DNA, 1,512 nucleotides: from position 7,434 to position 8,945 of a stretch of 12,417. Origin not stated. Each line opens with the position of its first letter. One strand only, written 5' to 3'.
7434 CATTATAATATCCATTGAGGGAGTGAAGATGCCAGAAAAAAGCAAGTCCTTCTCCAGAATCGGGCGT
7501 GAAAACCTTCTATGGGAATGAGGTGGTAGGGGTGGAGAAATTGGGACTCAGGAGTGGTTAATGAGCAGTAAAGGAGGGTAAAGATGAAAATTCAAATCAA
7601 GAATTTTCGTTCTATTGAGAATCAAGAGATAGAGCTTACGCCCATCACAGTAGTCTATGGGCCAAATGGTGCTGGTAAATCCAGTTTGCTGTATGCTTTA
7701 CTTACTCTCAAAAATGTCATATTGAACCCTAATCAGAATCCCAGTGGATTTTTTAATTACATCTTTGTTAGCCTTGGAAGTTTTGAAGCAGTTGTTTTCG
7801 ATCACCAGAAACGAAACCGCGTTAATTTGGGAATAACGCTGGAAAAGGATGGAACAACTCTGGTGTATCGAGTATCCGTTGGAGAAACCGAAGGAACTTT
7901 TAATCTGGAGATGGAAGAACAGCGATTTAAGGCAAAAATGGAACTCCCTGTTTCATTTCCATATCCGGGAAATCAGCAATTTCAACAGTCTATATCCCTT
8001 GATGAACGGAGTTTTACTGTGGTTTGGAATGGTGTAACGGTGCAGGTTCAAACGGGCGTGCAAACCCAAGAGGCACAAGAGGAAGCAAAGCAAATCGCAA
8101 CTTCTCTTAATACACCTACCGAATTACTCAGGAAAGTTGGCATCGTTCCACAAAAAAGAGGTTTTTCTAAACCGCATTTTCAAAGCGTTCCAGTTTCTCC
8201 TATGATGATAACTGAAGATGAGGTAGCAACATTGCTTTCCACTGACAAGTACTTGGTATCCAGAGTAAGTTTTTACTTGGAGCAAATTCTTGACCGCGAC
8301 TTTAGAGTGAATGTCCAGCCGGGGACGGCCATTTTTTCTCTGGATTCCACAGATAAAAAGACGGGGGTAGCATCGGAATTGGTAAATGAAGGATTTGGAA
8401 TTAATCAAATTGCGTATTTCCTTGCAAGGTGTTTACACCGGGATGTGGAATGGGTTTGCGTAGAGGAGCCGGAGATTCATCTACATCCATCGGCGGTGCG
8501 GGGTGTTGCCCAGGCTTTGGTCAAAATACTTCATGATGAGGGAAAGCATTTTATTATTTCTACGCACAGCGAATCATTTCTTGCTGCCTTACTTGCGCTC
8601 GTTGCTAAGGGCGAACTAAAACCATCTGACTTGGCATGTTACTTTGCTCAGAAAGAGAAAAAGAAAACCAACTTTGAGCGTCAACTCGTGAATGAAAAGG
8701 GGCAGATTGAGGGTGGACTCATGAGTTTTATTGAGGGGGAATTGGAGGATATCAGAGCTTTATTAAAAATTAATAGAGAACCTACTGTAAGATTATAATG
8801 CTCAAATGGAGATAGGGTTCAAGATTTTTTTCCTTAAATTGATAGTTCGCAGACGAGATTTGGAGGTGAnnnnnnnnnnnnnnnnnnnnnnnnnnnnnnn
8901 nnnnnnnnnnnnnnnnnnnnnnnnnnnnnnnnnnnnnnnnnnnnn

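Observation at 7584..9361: Two-gene module: stand-alone ABC/SMC-type ATPase plus small PIN-like protein, a candidate undescribed anti-phage defence system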

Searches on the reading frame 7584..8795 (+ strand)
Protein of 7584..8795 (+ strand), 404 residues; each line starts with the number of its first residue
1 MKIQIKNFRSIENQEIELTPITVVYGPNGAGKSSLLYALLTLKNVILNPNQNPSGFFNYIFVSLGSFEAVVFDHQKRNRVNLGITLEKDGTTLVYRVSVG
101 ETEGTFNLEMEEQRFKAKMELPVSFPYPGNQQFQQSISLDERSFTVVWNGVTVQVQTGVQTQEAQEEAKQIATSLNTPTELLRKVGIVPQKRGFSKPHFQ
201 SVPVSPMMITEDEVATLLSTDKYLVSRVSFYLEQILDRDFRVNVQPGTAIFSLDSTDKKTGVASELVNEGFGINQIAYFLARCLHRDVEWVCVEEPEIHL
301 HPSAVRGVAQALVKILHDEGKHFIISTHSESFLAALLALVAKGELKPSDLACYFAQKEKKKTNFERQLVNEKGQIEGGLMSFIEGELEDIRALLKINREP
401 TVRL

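Call 6: search_protein_families(library=pfam, proteins=[window:7584-8795:+], max_evalue=0.1)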
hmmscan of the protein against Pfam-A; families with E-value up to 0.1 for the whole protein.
window:7584-8795:+ (404 aa): 15 families
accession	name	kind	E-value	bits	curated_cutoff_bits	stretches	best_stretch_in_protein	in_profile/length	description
PF13175.12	AAA_15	-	2.9e-24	86.8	32.1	1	2-332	5-373/374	AAA ATPase domain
PF13304.12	AAA_21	-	1.3e-23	85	27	2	235-333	210-303/304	AAA domain, putative AbiEii toxin, Type IV TA system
PF13476.12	AAA_23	-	1.6e-12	49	27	1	2-41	1-41/201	AAA domain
PF02463.25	SMC_N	-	9.7e-08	32.1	40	1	2-39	4-44/220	RecF/RecN/SMC N terminal domain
PF11398.14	DUF2813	-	3.4e-05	23.8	21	1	2-42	5-45/372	Protein of unknown function (DUF2813)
PF13555.12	AAA_29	-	8e-05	22.8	27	1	2-42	3-45/61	P-loop containing region of AAA domain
PF13514.12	AAA_27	-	0.00088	19.3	22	1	4-42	7-49/206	AAA domain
PF00005.33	ABC_tran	-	0.0012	19.9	25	1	17-44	9-36/137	ABC transporter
PF13166.12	AAA_13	-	0.0092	15.1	36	0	14-42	10-39/713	AAA domain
PF02456.21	Adeno_IVa2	-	0.012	14.9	21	1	18-44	85-112/370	Adenovirus IVa2 protein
PF01637.24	ATPase_2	-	0.016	15.5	33.2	1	17-40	18-41/225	ATPase domain predominantly from Archaea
PF13191.12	AAA_16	-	0.025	15.5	32.6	0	20-41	25-46/167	AAA ATPase domain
PF12476.13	DUF3696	-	0.028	15.1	22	0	345-376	1-35/52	Protein of unknown function (DUF3696)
PF20703.3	nSTAND1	-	0.031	14.3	27.1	1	16-38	30-52/379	Novel STAND NTPase 1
PF03193.22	RsgA_GTPase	-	0.096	12.9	30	0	20-41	107-128/174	RsgA GTPase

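Call 7: search_protein_families(library=padloc, proteins=[window:7584-8795:+], max_evalue=1)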
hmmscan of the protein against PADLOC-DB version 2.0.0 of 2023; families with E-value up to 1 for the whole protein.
window:7584-8795:+ (404 aa): 159 families (the best 25 are shown)
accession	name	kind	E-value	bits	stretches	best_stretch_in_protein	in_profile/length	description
PDLC03878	NsnB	-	1.1e-38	131.9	1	2-394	4-343/345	-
PDLC04707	PDC-M55A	-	4.1e-35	119.6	1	2-396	5-412/421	-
PDLC02979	AriA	-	3.9e-27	94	2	2-72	5-58/373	-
PDLC04148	HEC-03B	-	3.6e-26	90.2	2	228-392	276-443/458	-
PDLC02980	AriA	-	2.1e-23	81.8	2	245-333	220-303/304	-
PDLC04135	mad3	-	1.8e-19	68.5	2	2-113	4-110/374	mads_3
PDLC04178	HEC-01A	-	1.5e-18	65.1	2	2-118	11-123/399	-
PDLC04176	HEC-01A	-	1.2e-17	62.4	2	2-109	5-109/371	-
PDLC02358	Old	-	1.8e-17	61.4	2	2-41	6-45/578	Old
PDLC04175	HEC-01A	-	1.9e-17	61.4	2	2-119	8-116/363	-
PDLC00094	GajA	-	8e-17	58.9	2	2-53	5-56/569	AAA ATPase domain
PDLC04710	PDC-M56A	-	9.1e-17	59.1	2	286-357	239-311/382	-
PDLC00067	GajA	-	5.2e-16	56.2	2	2-40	7-45/604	AAA ATPase domain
PDLC04183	HEC-01A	-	1.4e-15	55.3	2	2-179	7-172/402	-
PDLC02335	AbiLi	-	2.2e-15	54.5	1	2-358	52-254/326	AbiLi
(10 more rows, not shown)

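Call 8: search_protein_families(library=ncbifam, proteins=[window:7584-8795:+], max_evalue=1)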
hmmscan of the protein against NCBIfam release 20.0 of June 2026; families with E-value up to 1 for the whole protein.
window:7584-8795:+ (404 aa): 64 families (the best 25 are shown)
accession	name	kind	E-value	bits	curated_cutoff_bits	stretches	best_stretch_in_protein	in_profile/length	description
NF047739.1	antiphage_MADS3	equivalog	4e-13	49.3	420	2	2-73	4-77/427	methylation-associated defense system AAA family ATPase MAD3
NF038234.1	retron_eff_Eco8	equivalog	3.4e-09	35.9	250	2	2-39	5-43/679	retron Eco8 family effector endonuclease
TIGR00611.2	recf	equivalog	5e-09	35.8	172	1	2-42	3-44/339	DNA replication/repair protein RecF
NF041760.1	PtuA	equivalog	1.4e-08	34.2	500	2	2-40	54-93/524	retron Ec78 anti-phage system effector ATPase PtuA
NF053563.1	Rkd4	equivalog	9.8e-07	27.3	860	1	2-39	5-43/747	arcadin-4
NF003034.1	PRK03918.1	equivalog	2.3e-06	25.9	700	1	2-40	5-44/878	DNA double-strand break repair ATPase Rad50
NF041774.1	tung_ATPbind_TupC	equivalog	2.4e-05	23.5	400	1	10-44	17-51/319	tungstate ABC transporter ATP-binding protein TupC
NF053840.1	MnTportMntADein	equivalog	2.8e-05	23.8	400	1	16-43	24-51/240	manganese ABC transporter ATP-binding protein MntA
NF040873.1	AztA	equivalog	2.8e-05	23.8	220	1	14-39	13-38/191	zinc ABC transporter ATP-binding protein AztA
TIGR01166.1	cbiO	subfamily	5.1e-05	22.8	211.8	2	14-39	13-38/190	cobalt ABC transporter, ATP-binding protein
TIGR02315.1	ABC_phnC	equivalog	0.00012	21.6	266.1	1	280-329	156-205/243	phosphonate ABC transporter ATP-binding protein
NF041035.1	Rad50_Halo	equivalog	0.00015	20.3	1000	1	2-39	5-43/883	DNA double-strand break repair ATPase Rad50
NF002572.0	PRK02224.1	equivalog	0.00019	19.8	1087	1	2-39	5-43/888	DNA double-strand break repair ATPase Rad50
NF002244.0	PRK01156.1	equivalog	0.0003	19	847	1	2-38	5-42/895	DNA double-strand break repair ATPase Rad50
NF041034.1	Rad50_Sulf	equivalog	0.00071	17.6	1000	1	2-38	5-42/872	DNA double-strand break repair ATPase Rad50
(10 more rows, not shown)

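Call 10: search_protein_families(library=phrogs, proteins=[window:7584-8795:+], max_evalue=1)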
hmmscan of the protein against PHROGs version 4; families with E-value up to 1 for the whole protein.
window:7584-8795:+ (404 aa): 24 families
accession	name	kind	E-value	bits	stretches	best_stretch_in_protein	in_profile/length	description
phrog_21420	-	unknown function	3.8e-25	89.5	2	264-392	501-631/654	-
phrog_4747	-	unknown function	5.1e-21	76.4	2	2-40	5-43/610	-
phrog_3940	-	unknown function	1e-12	48.6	2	2-43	7-49/537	-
phrog_9802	-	unknown function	7.1e-12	46.1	2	2-41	7-47/438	-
phrog_14430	-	unknown function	1.8e-11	45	2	1-42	3-44/444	-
phrog_8323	-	unknown function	3.5e-10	40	2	2-68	53-121/623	-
phrog_13167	-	unknown function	8.7e-09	35.8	2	288-340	338-389/477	-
phrog_7507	-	unknown function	1.1e-08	35.8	1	2-42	6-47/483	-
phrog_77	-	DNA, RNA and nucleotide metabolism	1.7e-08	34.4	1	2-39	300-340/967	SbcC-like subunit of palindrome specific endonuclease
phrog_1499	-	unknown function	1.3e-06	29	1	2-39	7-45/427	-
phrog_8066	-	unknown function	1.7e-06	28.2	1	291-331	387-427/522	-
phrog_5836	-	unknown function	2.8e-06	26.6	1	13-61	42-95/1071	-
phrog_293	-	moron, auxiliary metabolic gene and host takeover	3.4e-06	26.3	2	280-336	279-335/1058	ABC transporter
phrog_25246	-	moron, auxiliary metabolic gene and host takeover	0.00077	19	1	274-336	266-327/616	ABC transporter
phrog_7067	-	head and packaging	0.02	16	1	244-280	5-41/56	terminase small subunit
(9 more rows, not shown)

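Call 27: find_homologous_proteins(query=window:7584-8795:+, max_evalue=1e-10)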
Query window:7584-8795:+ (404 aa): 1428 proteins with E <= 1e-10 among 8000 candidates; the best 120 are listed.
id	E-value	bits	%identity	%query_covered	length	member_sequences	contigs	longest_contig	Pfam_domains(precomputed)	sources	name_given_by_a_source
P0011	3.2e-264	894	100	100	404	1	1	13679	PF13175.13,PF13476.13,PF02463.26,PF13304.13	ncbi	-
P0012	3.8e-199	680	74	99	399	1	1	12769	PF13175.13,PF13476.13,PF02463.26,PF13304.13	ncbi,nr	ncbi:MAG: AAA family ATPase [Thermodesulfobacteriota bacterium]|nr:AAA family ATPase [Thermodesulfob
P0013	1.2e-196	671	75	99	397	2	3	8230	PF11398.15,PF13175.13,PF13476.13,PF02463.26,PF13304.13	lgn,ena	-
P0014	1.0e-193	662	74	98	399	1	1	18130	PF11398.15,PF13175.13,PF13476.13,PF02463.26,PF13304.13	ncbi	-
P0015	2.1e-193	661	73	98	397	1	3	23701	PF11398.15,PF13175.13,PF13476.13,PF02463.26,PF13304.13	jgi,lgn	-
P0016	8.4e-186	636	69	99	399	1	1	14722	PF11398.15,PF13175.13,PF13476.13,PF02463.26,PF13304.13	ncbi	-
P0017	2.2e-184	631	69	98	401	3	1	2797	PF13175.13,PF13476.13,PF02463.26,PF13304.13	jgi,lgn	-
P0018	2.6e-183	627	70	99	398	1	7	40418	PF11398.15,PF13175.13,PF13476.13,PF02463.26,PF13304.13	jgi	jgi:predicted ATPase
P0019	3.7e-183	627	70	99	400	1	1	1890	PF11398.15,PF13175.13,PF13476.13,PF02463.26,PF13304.13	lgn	-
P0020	1.5e-182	625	69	99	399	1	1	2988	PF13175.13,PF13476.13,PF02463.26,PF13304.13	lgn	-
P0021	8.0e-181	619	69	98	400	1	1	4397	PF13175.13,PF13476.13,PF02463.26,PF13304.13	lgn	-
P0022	2.8e-179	614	70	98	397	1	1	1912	PF13175.13,PF13476.13,PF02463.26,PF13304.13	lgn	-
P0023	4.5e-174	597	66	97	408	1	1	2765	PF11398.15,PF13175.13,PF13476.13,PF02463.26,PF13304.13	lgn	-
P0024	8.7e-172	590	63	98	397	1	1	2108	PF13175.13,PF13476.13,PF02463.26,PF13304.13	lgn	-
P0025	1.3e-169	582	65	98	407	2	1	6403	PF11398.15,PF13175.13,PF13476.13,PF02463.26,PF13304.13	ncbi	-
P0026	1.7e-169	582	65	98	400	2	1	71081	PF13175.13,PF13476.13,PF02463.26,PF13304.13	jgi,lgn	jgi:AAA15 family ATPase/GTPase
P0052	2.1e-153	529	61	98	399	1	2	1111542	PF13175.13,PF13476.13,PF02463.26,PF13304.13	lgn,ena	-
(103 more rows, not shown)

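Call 31: find_related_loci(query=A3, collection=genome_contigs, flank=6000)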
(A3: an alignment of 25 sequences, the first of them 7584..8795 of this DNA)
Query A3 (404 aa) in genome_contigs; peptide patterns used: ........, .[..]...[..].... (x = any residue, [..] = any of these).
599 stretches matched a pattern (row limit reached: there are more); 460 encode a relative of the query (tblastn E <= 1e-3); the best 80 are kept; 80 distinct loci.
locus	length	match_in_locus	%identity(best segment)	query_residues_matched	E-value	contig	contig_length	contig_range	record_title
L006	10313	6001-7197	69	1-398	0e+0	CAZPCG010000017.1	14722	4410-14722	MAG TPA_asm: uncultured Spirochaetota bacterium isolate binchicken_co395_73 genome assembly, contig: NODE_984_length_147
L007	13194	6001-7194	64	1-397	7e-177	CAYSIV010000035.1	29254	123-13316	MAG TPA_asm: uncultured Anaerolineales bacterium isolate SRP119689_co1_311 genome assembly, contig: NODE_1983_length_292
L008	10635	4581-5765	61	1-396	8e-161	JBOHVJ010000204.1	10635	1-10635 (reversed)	MAG: Candidatus Binatia bacterium isolate M3-S_metawrap_bin.153 k127_528500, whole genome shotgun sequence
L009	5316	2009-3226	58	1-404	2e-155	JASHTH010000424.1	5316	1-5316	MAG: Acidobacteriaceae bacterium isolate JOPF148 JOPF_N01C_contig_120338, whole genome shotgun sequence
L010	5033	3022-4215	51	1-399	3e-136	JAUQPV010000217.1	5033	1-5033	MAG: Acidobacteriota bacterium isolate JZ-1.bins.94.201901 NODE_15300_length_5033_cov_1.674888, whole genome shotgun seq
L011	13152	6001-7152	53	1-396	6e-135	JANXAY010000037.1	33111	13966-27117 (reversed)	MAG: Armatimonadota bacterium isolate SKYB17 NODE_37_length_33111_cov_301.597324, whole genome shotgun sequence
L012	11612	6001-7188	48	3-399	3e-131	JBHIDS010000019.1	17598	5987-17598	MAG: Candidatus Methanofastidiosia archaeon isolate b3.sp3_bin.27 NODE_907_length_17598_cov_5.924357, whole genome shotg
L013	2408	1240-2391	52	1-396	1e-136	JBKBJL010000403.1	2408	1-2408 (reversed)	MAG: Armatimonadota bacterium isolate 21I_069.bin.50 NODE_403_length_2408_cov_4.327756, whole genome shotgun sequence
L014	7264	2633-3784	51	1-396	2e-128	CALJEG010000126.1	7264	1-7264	MAG: uncultured bacterium isolate S1_Bin_METABAT__294_1 genome assembly, contig: c_000001259155, whole genome shotgun se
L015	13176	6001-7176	46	1-393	6e-118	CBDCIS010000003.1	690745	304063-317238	MAG: Dehalococcoidia bacterium isolate 8e13df92-f4f3-4e34-85da-b913360e8956 genome assembly, contig: contig_3, whole gen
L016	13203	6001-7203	47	2-396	2e-117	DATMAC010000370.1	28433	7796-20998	MAG TPA_asm: Thermoflexus sp. isolate SMAG_U13315 k141_197927, whole genome shotgun sequence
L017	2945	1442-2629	46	1-394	4e-121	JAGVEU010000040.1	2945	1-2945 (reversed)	MAG: Calditrichaeota bacterium isolate DeMMO2_36 c_000000116057, whole genome shotgun sequence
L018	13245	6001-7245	47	1-396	4e-115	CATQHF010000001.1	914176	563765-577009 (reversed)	MAG: uncultured Dehalococcoidia bacterium isolate d4f5feb4-fdfc-4e97-8847-3d8bbc0da2e6 genome assembly, contig: contig_1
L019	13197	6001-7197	45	1-397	9e-114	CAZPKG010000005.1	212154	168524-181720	MAG TPA_asm: uncultured Alphaproteobacteria bacterium isolate binchicken_co199_20 genome assembly, contig: NODE_62_lengt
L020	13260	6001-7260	44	1-396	1e-112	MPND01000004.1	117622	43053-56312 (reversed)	MAG: SAR202 cluster bacterium bin90 NODE_251_length_117622_cov_8.04027_ID_501, whole genome shotgun sequence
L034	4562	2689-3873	43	2-402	1e-96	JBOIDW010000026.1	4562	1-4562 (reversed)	MAG: Gammaproteobacteria bacterium isolate H1-B1_metabat2.bin.5 k127_1502573, whole genome shotgun sequence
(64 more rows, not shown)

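Call 39: find_encoding_contigs(protein=P0011, flank=10000, max_places=2)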
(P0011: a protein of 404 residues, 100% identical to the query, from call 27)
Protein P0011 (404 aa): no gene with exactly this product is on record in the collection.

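Call 51: search_protein_families(library=padloc, alignment_id=A3, max_evalue=1e-10)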
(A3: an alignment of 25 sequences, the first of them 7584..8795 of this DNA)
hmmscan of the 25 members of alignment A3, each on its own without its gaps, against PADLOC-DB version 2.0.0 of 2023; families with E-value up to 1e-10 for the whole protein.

A. member 1, window:7584-8795:+ (404 aa): 35 families (the best 25 are shown)
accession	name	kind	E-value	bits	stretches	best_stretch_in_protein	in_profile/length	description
PDLC03878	NsnB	-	1.1e-38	131.9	1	2-394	4-343/345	-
PDLC04707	PDC-M55A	-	4.1e-35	119.6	1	2-396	5-412/421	-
PDLC02979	AriA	-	3.9e-27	94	2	2-72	5-58/373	-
PDLC04148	HEC-03B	-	3.6e-26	90.2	1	228-392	276-443/458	-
PDLC02980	AriA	-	2.1e-23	81.8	1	245-333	220-303/304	-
PDLC04135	mad3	-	1.8e-19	68.5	1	2-113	4-110/374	mads_3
PDLC04178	HEC-01A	-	1.5e-18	65.1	1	2-118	11-123/399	-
PDLC04176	HEC-01A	-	1.2e-17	62.4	0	2-109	5-109/371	-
PDLC02358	Old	-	1.8e-17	61.4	0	2-41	6-45/578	Old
PDLC04175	HEC-01A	-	1.9e-17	61.4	1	2-119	8-116/363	-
PDLC00094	GajA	-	8e-17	58.9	0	2-53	5-56/569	AAA ATPase domain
PDLC04710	PDC-M56A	-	9.1e-17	59.1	1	286-357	239-311/382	-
PDLC00067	GajA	-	5.2e-16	56.2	0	2-40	7-45/604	AAA ATPase domain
PDLC04183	HEC-01A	-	1.4e-15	55.3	1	2-179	7-172/402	-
PDLC02335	AbiLi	-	2.2e-15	54.5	1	2-358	52-254/326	AbiLi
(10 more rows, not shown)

B. families by the number of members that match (of 25 scanned): 62 families (the first 25 are shown)
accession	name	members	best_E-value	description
PDLC03878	NsnB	25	8.6e-40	-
PDLC04707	PDC-M55A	25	6.4e-39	-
PDLC02979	AriA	25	1.3e-30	-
PDLC04148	HEC-03B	25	4.6e-29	-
PDLC02980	AriA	25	4e-26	-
PDLC04178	HEC-01A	25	4e-21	-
PDLC04176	HEC-01A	25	6.4e-21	-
PDLC04175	HEC-01A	25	9.6e-21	-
PDLC04135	mad3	25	7.4e-20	mads_3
PDLC02358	Old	25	5.8e-19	Old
PDLC02335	AbiLi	25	2.1e-18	AbiLi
PDLC00094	GajA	25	1.4e-17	AAA ATPase domain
PDLC04179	HEC-01A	25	2e-16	-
PDLC04182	HEC-01A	24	4.1e-20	-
PDLC04183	HEC-01A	24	4.4e-20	-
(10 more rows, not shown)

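Call 57: find_encoding_contigs(protein=P0012, flank=8000, max_places=2)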
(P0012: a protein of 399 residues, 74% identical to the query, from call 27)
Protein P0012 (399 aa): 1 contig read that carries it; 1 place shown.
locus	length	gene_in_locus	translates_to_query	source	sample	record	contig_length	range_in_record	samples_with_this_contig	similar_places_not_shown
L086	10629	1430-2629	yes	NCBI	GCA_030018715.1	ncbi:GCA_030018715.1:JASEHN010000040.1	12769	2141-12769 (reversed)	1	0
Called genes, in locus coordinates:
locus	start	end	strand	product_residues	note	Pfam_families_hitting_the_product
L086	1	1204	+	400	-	PF01420:Methylase_S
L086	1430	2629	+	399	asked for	PF02463:SMC_N (faint), PF13175:AAA_15, PF13476:AAA_23, PF13304:AAA_21 (weak), PF13175:AAA_15, PF13304:AAA_21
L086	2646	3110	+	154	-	-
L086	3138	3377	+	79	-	-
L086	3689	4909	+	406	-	PF02463:SMC_N, PF13175:AAA_15, PF13476:AAA_23, PF11398:DUF2813 (faint), PF13304:AAA_21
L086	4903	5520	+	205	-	PF14103:DUF4276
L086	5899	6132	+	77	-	-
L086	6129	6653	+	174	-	PF06414:Zeta_toxin (faint), PF13671:AAA_33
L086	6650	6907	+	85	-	-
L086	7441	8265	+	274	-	-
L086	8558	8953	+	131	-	PF01850:PIN (weak)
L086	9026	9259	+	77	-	-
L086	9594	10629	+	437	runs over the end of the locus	-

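Call 63: find_encoding_contigs(protein=P0014, flank=8000, max_places=1)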
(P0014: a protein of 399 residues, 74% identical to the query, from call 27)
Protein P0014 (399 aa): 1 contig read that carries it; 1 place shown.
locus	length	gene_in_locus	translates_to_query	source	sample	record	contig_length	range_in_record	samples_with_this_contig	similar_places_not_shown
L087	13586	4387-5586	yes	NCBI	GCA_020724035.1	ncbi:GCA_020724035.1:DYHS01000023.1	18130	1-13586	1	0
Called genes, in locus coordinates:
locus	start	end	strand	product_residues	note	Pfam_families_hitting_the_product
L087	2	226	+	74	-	?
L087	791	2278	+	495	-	PF01555:N6_N4_Mtase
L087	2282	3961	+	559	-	PF03235:GmrSD_N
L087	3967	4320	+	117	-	-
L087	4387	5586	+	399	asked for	PF02463:SMC_N (weak), PF11398:DUF2813 (faint), PF13175:AAA_15, PF13476:AAA_23, PF13304:AAA_21, PF13175:AAA_15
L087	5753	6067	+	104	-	-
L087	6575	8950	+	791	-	-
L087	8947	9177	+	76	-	-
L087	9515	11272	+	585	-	PF00342:PGI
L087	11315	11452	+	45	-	-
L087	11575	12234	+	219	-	-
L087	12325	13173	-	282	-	-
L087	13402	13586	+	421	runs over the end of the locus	PF09861:Lar_N, PF21113:LarA_C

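Call 64: find_encoding_contigs(protein=P0015, flank=8000, max_places=1)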
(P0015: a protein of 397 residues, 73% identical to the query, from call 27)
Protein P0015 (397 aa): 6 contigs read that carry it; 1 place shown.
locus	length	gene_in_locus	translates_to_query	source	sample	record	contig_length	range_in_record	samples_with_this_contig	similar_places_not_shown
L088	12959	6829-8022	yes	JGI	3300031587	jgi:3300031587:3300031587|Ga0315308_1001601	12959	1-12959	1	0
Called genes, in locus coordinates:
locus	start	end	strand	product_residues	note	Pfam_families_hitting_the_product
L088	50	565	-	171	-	PF02464:CinA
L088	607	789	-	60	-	-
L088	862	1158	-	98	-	PF12441:CopG_antitoxin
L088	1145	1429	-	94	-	PF04365:BrnT_toxin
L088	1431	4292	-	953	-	PF00176:SNF2-rel_dom, PF00270:DEAD (weak), PF04851:ResIII, PF00271:Helicase_C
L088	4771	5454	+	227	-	PF04012:PspA_IM30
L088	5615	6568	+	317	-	PF02899:Phage_int_SAM_1 (weak), PF00589:Phage_integrase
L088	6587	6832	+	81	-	-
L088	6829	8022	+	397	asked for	PF02463:SMC_N (weak), PF11398:DUF2813 (faint), PF13175:AAA_15, PF13476:AAA_23, PF13304:AAA_21, PF13175:AAA_15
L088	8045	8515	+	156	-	-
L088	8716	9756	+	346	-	PF00155:Aminotran_1_2, PF01212:Beta_elim_lyase, PF01041:DegT_DnrJ_EryC1 (faint)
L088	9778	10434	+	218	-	PF02517:Rce1-like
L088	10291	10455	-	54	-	-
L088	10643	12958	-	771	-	?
